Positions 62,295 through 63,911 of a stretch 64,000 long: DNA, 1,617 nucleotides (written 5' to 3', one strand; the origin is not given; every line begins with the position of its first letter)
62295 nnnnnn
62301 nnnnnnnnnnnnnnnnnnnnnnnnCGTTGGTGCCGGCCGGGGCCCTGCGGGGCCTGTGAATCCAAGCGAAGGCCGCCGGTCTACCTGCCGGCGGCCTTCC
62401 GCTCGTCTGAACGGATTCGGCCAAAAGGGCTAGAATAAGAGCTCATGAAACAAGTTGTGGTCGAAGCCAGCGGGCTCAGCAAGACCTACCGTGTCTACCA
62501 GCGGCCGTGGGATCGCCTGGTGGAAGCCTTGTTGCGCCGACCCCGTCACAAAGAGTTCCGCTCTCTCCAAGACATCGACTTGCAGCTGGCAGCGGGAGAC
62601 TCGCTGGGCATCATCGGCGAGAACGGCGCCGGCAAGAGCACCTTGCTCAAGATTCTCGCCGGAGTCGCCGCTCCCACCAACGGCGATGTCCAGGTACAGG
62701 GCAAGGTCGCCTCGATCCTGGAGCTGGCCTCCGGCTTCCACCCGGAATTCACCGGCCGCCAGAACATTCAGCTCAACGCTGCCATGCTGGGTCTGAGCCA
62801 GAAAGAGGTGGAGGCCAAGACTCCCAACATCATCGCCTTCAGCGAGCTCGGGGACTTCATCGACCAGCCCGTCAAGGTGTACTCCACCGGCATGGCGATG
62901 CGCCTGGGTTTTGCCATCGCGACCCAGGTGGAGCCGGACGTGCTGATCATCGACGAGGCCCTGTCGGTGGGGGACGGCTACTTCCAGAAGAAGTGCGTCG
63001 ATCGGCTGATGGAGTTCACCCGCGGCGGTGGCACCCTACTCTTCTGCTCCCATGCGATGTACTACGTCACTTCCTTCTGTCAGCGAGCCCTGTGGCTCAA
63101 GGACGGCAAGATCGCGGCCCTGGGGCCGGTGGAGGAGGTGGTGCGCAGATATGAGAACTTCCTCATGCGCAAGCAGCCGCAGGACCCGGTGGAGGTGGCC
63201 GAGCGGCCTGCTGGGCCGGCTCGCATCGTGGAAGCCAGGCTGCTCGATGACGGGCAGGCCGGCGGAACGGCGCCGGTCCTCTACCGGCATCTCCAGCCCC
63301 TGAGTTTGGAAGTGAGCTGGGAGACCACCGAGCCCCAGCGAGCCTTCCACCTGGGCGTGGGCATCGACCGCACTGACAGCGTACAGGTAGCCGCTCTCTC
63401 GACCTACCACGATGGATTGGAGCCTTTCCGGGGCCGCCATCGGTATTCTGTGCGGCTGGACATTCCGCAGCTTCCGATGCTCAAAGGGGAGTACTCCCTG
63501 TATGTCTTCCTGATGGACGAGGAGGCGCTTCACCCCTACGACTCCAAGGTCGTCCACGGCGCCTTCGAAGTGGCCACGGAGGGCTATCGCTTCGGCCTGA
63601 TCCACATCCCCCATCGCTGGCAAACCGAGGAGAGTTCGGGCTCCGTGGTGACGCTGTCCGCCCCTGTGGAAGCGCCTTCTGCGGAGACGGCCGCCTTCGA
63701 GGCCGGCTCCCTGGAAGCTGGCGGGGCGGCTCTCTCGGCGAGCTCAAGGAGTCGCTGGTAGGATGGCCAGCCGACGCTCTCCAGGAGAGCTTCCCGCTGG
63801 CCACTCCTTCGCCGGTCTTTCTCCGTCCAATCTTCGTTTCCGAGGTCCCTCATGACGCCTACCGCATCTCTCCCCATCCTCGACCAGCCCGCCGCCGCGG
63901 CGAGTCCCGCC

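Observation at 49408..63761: Wzm/Wzt-type ABC exporter genes separated by a 12-kb block of giant LVIVD-PKD proteins, an FG-GAP propeller and a putative surface protein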

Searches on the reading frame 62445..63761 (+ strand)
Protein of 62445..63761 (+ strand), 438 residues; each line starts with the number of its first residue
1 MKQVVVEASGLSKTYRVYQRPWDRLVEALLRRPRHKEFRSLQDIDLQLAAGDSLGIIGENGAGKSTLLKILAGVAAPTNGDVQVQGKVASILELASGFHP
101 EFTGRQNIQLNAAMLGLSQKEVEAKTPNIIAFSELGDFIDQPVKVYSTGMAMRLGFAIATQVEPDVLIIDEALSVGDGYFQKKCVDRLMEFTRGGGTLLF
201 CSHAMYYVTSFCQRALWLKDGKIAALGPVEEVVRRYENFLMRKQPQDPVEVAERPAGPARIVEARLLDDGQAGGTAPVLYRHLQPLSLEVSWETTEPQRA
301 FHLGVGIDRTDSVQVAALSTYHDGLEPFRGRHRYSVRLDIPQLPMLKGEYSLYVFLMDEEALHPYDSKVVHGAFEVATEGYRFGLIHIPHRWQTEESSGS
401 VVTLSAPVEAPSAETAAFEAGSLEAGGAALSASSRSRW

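Call 3: search_protein_families(library=pfam, proteins=[window:62445-63761:+], max_evalue=0.01)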
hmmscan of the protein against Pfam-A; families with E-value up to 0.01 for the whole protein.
window:62445-63761:+ (438 aa): 6 families
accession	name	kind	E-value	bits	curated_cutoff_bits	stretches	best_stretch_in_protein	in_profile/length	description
PF00005.33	ABC_tran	-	9.4e-21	75.3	25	1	41-173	1-136/137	ABC transporter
PF14524.12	Wzt_C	-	4.8e-08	33.5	30.4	1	257-377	8-130/143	Wzt C-terminal domain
PF13476.12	AAA_23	-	0.00032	21.8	27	1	36-71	5-39/201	AAA domain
PF13304.12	AAA_21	-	0.00036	21.1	27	1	55-77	3-25/304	AAA domain, putative AbiEii toxin, Type IV TA system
PF13175.12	AAA_15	-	0.0018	18.4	32.1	1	37-72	10-44/374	AAA ATPase domain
PF13555.12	AAA_29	-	0.0031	17.7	27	1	42-68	15-39/61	P-loop containing region of AAA domain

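Call 11: search_protein_families(library=ncbifam, proteins=[window:62445-63761:+], max_evalue=0.01)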
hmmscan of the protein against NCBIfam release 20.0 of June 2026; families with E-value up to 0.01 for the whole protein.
window:62445-63761:+ (438 aa): 184 families (the best 25 are shown)
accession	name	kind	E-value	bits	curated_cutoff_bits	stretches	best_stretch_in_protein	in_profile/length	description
NF010065.0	PRK13545.1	equivalog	1e-70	239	538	1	9-242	8-240/549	teichoic acids export protein ATP-binding subunit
NF010066.0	PRK13546.1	equivalog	2.2e-68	230.5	320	1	4-241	3-239/264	teichoic acids export ABC transporter ATP-binding subunit TagH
NF050108.1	galactan_ABC_ATP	equivalog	4.4e-59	199.6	400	1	39-237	43-241/244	galactan export ABC transporter ATP-binding subunit Wzt/RfbE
TIGR01188.1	drrA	subfamily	3.1e-33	115.3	312.45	1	36-254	4-233/302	daunorubicin resistance ABC transporter, ATP-binding protein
NF010060.0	PRK13537.1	equivalog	2.9e-24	85.5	521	1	39-231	29-232/314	nodulation factor ABC transporter ATP-binding protein NodI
TIGR02769.1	nickel_nikE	equivalog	3.5e-24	85.7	332.55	1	34-224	20-230/265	nickel import ATP-binding protein NikE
TIGR04521.1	ECF_ATPase_2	equivalog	5.6e-24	84.7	330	2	36-88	16-68/279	energy-coupling factor transporter ATPase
NF007739.0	PRK10419.1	subfamily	8.2e-24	84.6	354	2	115-229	120-236/268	nickel ABC transporter ATP-binding protein NikE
NF010059.0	PRK13536.1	equivalog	3.3e-23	82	549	1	41-228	59-257/342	nodulation factor ABC transporter ATP-binding protein NodI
NF033858.1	ABC2_perm_RbbA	equivalog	7.6e-23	80.4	1050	1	33-236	274-488/909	ribosome-associated ATPase/putative transporter RbbA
TIGR01288.1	nodI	equivalog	1e-22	80.5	424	1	42-225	21-215/303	nodulation factor ABC transporter ATP-binding protein NodI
NF010068.0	PRK13548.1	equivalog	3.7e-22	78.7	261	1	39-235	19-233/261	heme ABC transporter ATP-binding protein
TIGR03740.1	galliderm_ABC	subfamily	1.4e-21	77.3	309.75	1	36-223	11-202/223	lantibiotic protection ABC transporter ATP-binding subunit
TIGR01166.1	cbiO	subfamily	1.5e-21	76.8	211.8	2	38-87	5-54/190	cobalt ABC transporter, ATP-binding protein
TIGR01186.1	proV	subfamily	3.3e-21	75.8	326.6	1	40-237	8-222/363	betaine/proline/choline family ABC transporter ATP-binding protein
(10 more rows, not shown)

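Call 12: find_encoding_contigs(protein=window:62445-63761:+, flank=10000, max_places=6)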
Protein window:62445-63761:+ (438 aa): no gene with exactly this product is on record in the collection.

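Call 13: find_homologous_proteins(query=window:62445-63761:+)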
Query window:62445-63761:+ (438 aa): 7808 proteins with E <= 0.001 among 8000 candidates; the best 120 are listed.
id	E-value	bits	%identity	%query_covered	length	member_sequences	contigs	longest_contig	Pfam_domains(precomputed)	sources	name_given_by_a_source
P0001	5.6e-291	983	100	100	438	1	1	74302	PF14524.13,PF00005.34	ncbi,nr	ncbi:MAG: ABC transporter ATP-binding protein [Acidobacteriota bacterium]|nr:ABC transporter ATP-bin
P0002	2.2e-250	849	85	100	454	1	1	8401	PF14524.13,PF00005.34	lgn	-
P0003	5.7e-190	650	73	89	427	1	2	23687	PF14524.13,PF00005.34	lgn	-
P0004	5.4e-179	614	84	74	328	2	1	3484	PF14524.13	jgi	jgi:lipopolysaccharide transport system ATP-binding protein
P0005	2.7e-172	592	66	90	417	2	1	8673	PF14524.13,PF00005.34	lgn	-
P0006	9.6e-171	586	66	89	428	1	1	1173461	PF14524.13,PF00005.34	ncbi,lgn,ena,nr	ncbi:MAG: ABC transporter ATP-binding protein [Deltaproteobacteria bacterium]|nr:ABC transporter ATP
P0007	1.8e-169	582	67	89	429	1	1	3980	PF14524.13,PF00005.34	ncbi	-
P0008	3.6e-169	581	64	90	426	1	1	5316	PF00005.34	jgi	jgi:ABC-type polysaccharide/polyol phosphate transport system ATPase subunit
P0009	2.0e-167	576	63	90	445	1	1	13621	PF00005.34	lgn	-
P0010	5.3e-166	571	62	92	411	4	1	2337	PF14524.13,PF00005.34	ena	-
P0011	1.3e-165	570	62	90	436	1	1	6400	PF00005.34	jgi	-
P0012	7.8e-165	567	63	92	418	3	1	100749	PF14524.13,PF00005.34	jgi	jgi:lipopolysaccharide transport system ATP-binding protein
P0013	1.7e-164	566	61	92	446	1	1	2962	PF14524.13,PF00005.34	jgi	jgi:lipopolysaccharide transport system ATP-binding protein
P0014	4.1e-164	565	62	92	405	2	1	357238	PF14524.13,PF00005.34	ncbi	ncbi:MAG: ABC transporter ATP-binding protein [Thermoanaerobaculia bacterium]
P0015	5.3e-164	564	62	92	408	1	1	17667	PF14524.13,PF00005.34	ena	-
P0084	1.4e-158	546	61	89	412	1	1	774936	PF14524.13,PF00005.34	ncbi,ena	-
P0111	1.1e-157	543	61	92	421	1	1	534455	PF14524.13,PF00005.34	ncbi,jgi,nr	ncbi:MAG TPA: ABC transporter ATP-binding protein [Thermoanaerobaculia bacterium]|jgi:ABC-type polys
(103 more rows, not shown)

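Call 14: find_encoding_contigs(protein=P0001, flank=10000, max_places=3)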
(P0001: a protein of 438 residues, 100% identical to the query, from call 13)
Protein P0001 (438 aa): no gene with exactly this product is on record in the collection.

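Call 15: find_encoding_contigs(protein=P0003, flank=10000, max_places=3)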
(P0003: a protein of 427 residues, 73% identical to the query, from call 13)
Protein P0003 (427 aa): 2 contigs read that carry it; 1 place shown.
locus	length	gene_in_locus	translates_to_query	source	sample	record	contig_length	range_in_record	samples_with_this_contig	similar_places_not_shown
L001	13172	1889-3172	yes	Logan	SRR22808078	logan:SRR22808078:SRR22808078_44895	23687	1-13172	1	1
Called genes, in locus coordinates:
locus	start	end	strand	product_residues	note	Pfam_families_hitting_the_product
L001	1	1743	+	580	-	?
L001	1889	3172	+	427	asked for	PF00005:ABC_tran, PF14524:Wzt_C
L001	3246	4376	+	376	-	PF04055:Radical_SAM, PF13186:SPASM (weak)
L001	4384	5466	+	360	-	PF20706:GT4-conflict, PF00534:Glycos_transf_1, PF13692:Glyco_trans_1_4, PF13524:Glyco_trans_1_2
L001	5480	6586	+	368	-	PF00535:Glycos_transf_2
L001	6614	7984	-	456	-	PF13527:Acetyltransf_9 (weak)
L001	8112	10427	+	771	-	PF00884:Sulfatase, PF01663:Phosphodiest (faint), PF16347:SGSH_C (weak)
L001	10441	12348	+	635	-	PF02585:PIG-L, PF13641:Glyco_tranf_2_3, PF00535:Glycos_transf_2, PF10111:Glyco_tranf_2_2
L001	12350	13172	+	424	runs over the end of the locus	PF00534:Glycos_transf_1, PF13692:Glyco_trans_1_4, PF13524:Glyco_trans_1_2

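Call 16: find_encoding_contigs(protein=P0002, flank=10000, max_places=3)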
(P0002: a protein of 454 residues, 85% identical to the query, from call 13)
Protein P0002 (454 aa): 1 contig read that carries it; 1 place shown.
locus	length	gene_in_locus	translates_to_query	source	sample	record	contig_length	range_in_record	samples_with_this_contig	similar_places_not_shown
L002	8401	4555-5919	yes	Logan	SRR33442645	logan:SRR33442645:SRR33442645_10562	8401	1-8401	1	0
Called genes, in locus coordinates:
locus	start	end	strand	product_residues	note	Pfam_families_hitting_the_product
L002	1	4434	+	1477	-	?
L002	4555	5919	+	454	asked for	PF00005:ABC_tran, PF14524:Wzt_C (weak)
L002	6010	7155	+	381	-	PF04055:Radical_SAM, PF13186:SPASM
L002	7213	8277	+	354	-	PF20706:GT4-conflict, PF00534:Glycos_transf_1, PF13692:Glyco_trans_1_4, PF13524:Glyco_trans_1_2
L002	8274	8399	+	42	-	?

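Call 20: find_encoding_contigs(protein=P0006, flank=10000, max_places=2)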
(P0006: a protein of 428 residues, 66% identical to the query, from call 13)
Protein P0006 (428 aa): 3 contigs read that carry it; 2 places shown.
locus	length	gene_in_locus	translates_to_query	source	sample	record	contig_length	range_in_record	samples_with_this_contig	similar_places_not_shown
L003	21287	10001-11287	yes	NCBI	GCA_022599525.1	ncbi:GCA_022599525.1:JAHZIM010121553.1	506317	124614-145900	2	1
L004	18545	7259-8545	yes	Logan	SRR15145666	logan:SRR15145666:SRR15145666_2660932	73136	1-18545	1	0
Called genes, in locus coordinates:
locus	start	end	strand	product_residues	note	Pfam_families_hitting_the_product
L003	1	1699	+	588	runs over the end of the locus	PF01839:FG-GAP (faint), PF13517:FG-GAP_3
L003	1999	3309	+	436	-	-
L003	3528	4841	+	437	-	-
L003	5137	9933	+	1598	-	PF00801:PKD (weak), PF18911:PKD_4 (weak), PF00801:PKD, PF18911:PKD_4, PF00801:PKD, PF18911:PKD_4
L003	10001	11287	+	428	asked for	PF00005:ABC_tran, PF14524:Wzt_C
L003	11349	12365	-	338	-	PF00534:Glycos_transf_1, PF13692:Glyco_trans_1_4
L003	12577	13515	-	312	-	PF13489:Methyltransf_23, PF08241:Methyltransf_11, PF13649:Methyltransf_25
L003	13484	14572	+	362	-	PF00535:Glycos_transf_2, PF13641:Glyco_tranf_2_3 (weak)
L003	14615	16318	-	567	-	PF13527:Acetyltransf_9 (weak)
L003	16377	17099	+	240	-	PF00535:Glycos_transf_2, PF13641:Glyco_tranf_2_3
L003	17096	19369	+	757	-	PF00884:Sulfatase, PF01663:Phosphodiest (faint), PF16347:SGSH_C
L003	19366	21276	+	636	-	PF02585:PIG-L, PF10111:Glyco_tranf_2_2, PF13641:Glyco_tranf_2_3, PF00535:Glycos_transf_2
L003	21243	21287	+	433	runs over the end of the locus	PF13692:Glyco_trans_1_4, PF13524:Glyco_trans_1_2, PF00534:Glycos_transf_1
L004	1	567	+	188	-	?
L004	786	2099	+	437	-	-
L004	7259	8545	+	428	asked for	PF00005:ABC_tran, PF14524:Wzt_C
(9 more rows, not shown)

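Call 21: find_encoding_contigs(protein=P0014, flank=10000, max_places=2)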
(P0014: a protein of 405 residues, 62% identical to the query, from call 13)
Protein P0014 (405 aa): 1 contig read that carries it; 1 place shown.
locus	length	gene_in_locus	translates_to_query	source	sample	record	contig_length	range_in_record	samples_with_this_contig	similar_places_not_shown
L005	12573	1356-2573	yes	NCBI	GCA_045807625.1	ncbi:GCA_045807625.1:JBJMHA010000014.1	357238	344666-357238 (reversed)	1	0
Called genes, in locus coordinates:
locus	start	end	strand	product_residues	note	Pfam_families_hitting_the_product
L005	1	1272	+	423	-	?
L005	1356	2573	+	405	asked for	PF00005:ABC_tran, PF14524:Wzt_C (weak)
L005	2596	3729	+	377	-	PF04055:Radical_SAM, PF13186:SPASM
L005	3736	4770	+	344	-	PF00535:Glycos_transf_2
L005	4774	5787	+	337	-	PF20706:GT4-conflict (faint), PF13692:Glyco_trans_1_4, PF00534:Glycos_transf_1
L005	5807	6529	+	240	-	PF13641:Glyco_tranf_2_3, PF00535:Glycos_transf_2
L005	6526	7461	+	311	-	-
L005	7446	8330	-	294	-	PF13489:Methyltransf_23, PF05401:NodS (weak), PF08241:Methyltransf_11, PF08242:Methyltransf_12, PF13649:Methyltransf_25, PF13847:Methyltransf_31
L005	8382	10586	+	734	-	PF09586:YfhO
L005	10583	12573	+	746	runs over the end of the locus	PF00884:Sulfatase, PF16347:SGSH_C (weak)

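Call 65: search_solved_structures(query=window:62445-63761:+, max_evalue=1e-20)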
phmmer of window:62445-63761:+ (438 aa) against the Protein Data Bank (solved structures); distinct sequences matched with E-value up to 1e-20: 29.
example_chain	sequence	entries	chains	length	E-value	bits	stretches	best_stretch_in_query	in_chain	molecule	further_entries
6jbh_A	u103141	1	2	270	1.5e-69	238.2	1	8-244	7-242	TarH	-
8dku_A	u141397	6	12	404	3.4e-68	233.7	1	12-354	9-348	ABC transporter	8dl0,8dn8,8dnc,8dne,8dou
7k2t_A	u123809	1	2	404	9e-68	232.3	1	12-354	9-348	ABC transporter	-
6amx_A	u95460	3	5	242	1.4e-67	231.7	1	12-238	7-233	ABC transporter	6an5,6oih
6m96_A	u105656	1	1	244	3.3e-67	230.4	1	12-238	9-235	ABC transporter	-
9cfl_B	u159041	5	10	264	6.6e-62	213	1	4-244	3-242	Teichoic acids export ATP-binding protein TagH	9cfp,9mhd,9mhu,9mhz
7dd0_A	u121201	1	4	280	4.1e-58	200.5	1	7-240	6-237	Teichoic acids export ATP-binding protein TagH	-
9qhw_C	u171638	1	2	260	5.5e-51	177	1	39-238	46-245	ABC transporter ATP-binding protein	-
9qfx_C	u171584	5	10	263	5.6e-51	177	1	39-238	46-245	ABC transporter ATP-binding protein | Probable o-antigen/lipopolysaccharide transport ATP-binding protein ABC transporter RfbE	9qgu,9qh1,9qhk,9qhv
9qhx_C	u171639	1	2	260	1.4e-50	175.7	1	39-238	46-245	ABC transporter ATP-binding protein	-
9qhj_C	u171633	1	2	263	1.5e-50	175.6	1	39-238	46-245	Probable o-antigen/lipopolysaccharide transport ATP-binding protein ABC transporter RfbE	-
8tsi_A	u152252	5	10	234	2e-30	109.3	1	44-242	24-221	ABC transporter ATP-binding protein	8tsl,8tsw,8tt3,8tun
8tsh_A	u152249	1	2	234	5.4e-30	107.9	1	44-242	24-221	ABC transporter ATP-binding protein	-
7w01_A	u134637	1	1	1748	1.4e-24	90.1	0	43-237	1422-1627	Phospholipid-transporting ATPase ABCA3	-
7lkp_A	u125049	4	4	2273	1.7e-24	89.8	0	48-237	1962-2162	Retinal-specific phospholipid-transporting ATPase ABCA4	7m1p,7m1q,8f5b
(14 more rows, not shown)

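Call 93: find_encoding_contigs(protein=P0111, flank=10000, max_places=1)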
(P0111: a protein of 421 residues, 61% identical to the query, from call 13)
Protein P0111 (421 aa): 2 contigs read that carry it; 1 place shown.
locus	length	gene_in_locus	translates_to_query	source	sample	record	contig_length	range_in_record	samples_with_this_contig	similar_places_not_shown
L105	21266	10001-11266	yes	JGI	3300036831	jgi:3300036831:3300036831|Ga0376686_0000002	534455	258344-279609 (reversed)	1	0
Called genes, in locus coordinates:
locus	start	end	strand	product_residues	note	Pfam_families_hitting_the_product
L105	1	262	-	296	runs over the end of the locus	PF07719:TPR_2 (faint), PF17874:TPR_MalT (weak), PF13424:TPR_12 (weak)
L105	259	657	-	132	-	PF13744:HTH_37, PF13560:HTH_31, PF01381:HTH_3, PF12844:HTH_19, PF13443:HTH_26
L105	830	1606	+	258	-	PF01061:ABC2_membrane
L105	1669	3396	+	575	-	PF12256:TcdB_toxin_midN (faint), PF13517:FG-GAP_3, PF01839:FG-GAP (weak), PF13517:FG-GAP_3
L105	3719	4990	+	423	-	-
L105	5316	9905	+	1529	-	PF00801:PKD, PF18911:PKD_4, PF00801:PKD (weak), PF18911:PKD_4, PF00801:PKD, PF18911:PKD_4, PF00801:PKD, PF18911:PKD_4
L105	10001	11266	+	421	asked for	PF00005:ABC_tran, PF14524:Wzt_C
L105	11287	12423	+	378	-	PF04055:Radical_SAM, PF13186:SPASM (weak)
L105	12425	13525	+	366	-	PF00535:Glycos_transf_2 (weak)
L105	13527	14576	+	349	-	PF20706:GT4-conflict, PF13692:Glyco_trans_1_4, PF13524:Glyco_trans_1_2 (weak), PF00534:Glycos_transf_1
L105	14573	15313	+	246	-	PF00535:Glycos_transf_2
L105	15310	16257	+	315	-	-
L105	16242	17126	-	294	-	PF13489:Methyltransf_23, PF13847:Methyltransf_31, PF08241:Methyltransf_11, PF08242:Methyltransf_12, PF13649:Methyltransf_25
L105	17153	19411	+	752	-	PF09586:YfhO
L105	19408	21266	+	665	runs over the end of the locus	PF02585:PIG-L, PF13641:Glyco_tranf_2_3, PF00535:Glycos_transf_2, PF10111:Glyco_tranf_2_2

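Call 94: find_encoding_contigs(protein=P0084, flank=10000, max_places=1)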
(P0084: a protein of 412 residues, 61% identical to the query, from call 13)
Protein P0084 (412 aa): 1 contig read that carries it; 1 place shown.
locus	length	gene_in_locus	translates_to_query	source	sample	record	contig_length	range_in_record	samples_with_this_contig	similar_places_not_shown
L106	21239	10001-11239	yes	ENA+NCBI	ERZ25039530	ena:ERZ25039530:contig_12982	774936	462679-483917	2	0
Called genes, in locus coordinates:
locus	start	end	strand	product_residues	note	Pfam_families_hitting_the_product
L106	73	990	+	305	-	-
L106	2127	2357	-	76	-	-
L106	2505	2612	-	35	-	-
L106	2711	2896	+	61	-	-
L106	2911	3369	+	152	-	-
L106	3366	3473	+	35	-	-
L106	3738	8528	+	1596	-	PF00801:PKD (weak), PF18911:PKD_4 (weak), PF00801:PKD, PF18911:PKD_4, PF00801:PKD, PF18911:PKD_4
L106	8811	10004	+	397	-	PF05935:Arylsulfotrans (faint), PF14269:Arylsulfotran_2, PF13360:PQQ_2 (faint)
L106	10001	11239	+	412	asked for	PF00005:ABC_tran, PF14524:Wzt_C (weak)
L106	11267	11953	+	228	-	-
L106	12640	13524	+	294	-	PF13641:Glyco_tranf_2_3 (weak)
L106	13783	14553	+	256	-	PF20706:GT4-conflict, PF13692:Glyco_trans_1_4, PF13524:Glyco_trans_1_2 (weak), PF00534:Glycos_transf_1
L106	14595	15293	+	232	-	PF13640:2OG-FeII_Oxy_3, PF13661:2OG-FeII_Oxy_4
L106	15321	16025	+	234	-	PF00535:Glycos_transf_2, PF13641:Glyco_tranf_2_3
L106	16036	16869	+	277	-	PF09586:YfhO (weak), PF09852:DUF2079 (weak)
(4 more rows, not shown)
